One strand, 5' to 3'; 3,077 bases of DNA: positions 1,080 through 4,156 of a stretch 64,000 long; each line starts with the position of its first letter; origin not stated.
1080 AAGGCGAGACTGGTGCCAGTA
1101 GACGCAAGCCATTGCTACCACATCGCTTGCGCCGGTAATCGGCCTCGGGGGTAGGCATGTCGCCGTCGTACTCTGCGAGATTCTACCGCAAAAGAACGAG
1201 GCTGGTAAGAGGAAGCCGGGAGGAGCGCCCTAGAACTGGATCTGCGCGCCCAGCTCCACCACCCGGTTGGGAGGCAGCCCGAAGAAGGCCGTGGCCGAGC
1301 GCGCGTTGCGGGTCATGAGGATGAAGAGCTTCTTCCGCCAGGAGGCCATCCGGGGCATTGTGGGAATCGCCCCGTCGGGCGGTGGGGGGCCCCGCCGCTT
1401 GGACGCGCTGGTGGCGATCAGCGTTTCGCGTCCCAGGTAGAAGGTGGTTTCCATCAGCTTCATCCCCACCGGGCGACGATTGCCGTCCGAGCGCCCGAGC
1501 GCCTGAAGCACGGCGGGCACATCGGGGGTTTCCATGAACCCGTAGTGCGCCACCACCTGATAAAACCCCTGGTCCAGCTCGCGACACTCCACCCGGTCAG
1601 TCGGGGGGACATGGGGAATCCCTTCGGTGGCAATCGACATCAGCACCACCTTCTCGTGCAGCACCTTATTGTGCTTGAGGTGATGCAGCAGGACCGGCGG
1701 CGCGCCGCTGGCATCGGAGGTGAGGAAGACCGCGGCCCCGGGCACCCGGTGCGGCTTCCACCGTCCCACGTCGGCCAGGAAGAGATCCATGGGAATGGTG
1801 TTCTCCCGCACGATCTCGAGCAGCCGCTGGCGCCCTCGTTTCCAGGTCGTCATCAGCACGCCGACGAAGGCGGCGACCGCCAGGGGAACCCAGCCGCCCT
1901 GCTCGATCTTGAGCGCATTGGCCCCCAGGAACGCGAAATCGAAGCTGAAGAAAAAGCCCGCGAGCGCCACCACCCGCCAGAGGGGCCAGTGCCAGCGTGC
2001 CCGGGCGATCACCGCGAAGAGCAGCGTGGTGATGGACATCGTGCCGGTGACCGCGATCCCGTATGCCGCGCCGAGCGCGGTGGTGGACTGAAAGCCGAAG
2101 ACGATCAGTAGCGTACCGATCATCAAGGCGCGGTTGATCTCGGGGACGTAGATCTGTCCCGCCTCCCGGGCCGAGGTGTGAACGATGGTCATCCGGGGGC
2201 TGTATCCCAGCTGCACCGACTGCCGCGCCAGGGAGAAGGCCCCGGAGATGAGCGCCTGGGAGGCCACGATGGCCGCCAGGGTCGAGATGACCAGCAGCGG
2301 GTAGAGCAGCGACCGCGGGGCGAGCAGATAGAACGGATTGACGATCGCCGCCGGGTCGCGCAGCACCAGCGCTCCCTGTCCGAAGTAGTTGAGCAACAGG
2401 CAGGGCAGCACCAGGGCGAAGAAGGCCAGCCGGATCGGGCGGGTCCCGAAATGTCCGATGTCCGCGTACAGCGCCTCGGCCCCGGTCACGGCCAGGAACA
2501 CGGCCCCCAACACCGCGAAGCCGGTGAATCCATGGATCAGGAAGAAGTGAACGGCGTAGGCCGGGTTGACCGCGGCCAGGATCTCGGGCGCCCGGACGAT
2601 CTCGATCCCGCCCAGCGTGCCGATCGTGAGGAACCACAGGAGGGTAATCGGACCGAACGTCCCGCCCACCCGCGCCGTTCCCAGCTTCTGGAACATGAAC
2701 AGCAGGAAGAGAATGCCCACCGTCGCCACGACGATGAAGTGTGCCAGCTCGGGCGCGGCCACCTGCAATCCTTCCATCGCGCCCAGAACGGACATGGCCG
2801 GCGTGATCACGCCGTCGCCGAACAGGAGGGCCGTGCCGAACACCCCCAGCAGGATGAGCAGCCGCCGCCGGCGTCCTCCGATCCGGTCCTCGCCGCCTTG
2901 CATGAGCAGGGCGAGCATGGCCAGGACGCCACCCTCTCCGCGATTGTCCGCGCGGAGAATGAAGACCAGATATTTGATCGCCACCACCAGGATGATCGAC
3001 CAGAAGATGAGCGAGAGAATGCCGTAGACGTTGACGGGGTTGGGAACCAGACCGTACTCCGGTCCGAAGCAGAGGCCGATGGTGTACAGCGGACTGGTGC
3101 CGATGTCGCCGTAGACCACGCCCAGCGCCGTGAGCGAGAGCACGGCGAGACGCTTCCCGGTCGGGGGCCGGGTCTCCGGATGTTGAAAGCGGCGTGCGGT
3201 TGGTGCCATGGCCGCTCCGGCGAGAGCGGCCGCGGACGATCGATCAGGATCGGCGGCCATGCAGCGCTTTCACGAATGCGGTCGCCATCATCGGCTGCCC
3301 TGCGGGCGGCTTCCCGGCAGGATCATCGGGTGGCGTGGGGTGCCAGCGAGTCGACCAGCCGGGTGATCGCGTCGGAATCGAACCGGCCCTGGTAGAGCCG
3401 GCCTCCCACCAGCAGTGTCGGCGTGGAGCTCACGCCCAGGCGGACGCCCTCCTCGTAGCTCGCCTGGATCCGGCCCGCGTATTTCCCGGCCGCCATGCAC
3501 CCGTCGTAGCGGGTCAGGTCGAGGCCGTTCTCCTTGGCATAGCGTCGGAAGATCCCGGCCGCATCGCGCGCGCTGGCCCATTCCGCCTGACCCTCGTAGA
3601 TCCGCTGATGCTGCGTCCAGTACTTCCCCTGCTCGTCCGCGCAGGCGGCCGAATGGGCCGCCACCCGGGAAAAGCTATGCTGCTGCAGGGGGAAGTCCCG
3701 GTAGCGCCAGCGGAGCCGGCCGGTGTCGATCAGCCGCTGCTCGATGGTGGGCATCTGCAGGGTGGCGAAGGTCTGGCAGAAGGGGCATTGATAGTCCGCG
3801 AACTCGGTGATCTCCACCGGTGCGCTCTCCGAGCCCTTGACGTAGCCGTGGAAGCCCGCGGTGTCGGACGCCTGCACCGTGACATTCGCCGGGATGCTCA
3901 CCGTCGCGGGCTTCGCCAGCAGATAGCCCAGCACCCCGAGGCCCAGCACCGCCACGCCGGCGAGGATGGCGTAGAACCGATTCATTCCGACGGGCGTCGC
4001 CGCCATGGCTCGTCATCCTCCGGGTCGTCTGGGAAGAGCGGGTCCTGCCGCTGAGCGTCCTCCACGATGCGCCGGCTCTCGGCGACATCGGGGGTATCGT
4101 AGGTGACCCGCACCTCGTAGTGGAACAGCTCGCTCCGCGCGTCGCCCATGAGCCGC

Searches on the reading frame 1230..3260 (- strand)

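Call 32: search_protein_families(library=pfam, proteins=[window:1230-3260:-])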
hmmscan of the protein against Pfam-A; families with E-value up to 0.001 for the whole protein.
window:1230-3260:- (676 aa): 2 families
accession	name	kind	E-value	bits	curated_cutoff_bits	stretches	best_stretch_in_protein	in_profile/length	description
PF02705.21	K_trans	-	4.3e-180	599.5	24.8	1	42-495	2-452/454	K+ potassium transporter integral membrane domain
PF22776.1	K_trans_C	-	3.2e-47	160.5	24.8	1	507-675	1-150/151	K+ potassium transporter C-terminal domain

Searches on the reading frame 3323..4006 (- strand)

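Call 32: search_protein_families(library=pfam, proteins=[window:3323-4006:-])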
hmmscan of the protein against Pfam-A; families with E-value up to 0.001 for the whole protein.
window:3323-4006:- (227 aa): 3 families
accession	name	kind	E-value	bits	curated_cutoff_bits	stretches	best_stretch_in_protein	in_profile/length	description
PF13462.12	Thioredoxin_4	-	1.9e-28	100.2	23.2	1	55-219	6-164/165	Thioredoxin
PF01323.26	DSBA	-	6.4e-12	46.1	25.6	1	66-218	2-187/191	DSBA-like thioredoxin domain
PF13098.12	Thioredoxin_2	-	0.00028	21.6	27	1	69-200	12-81/104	Thioredoxin-like domain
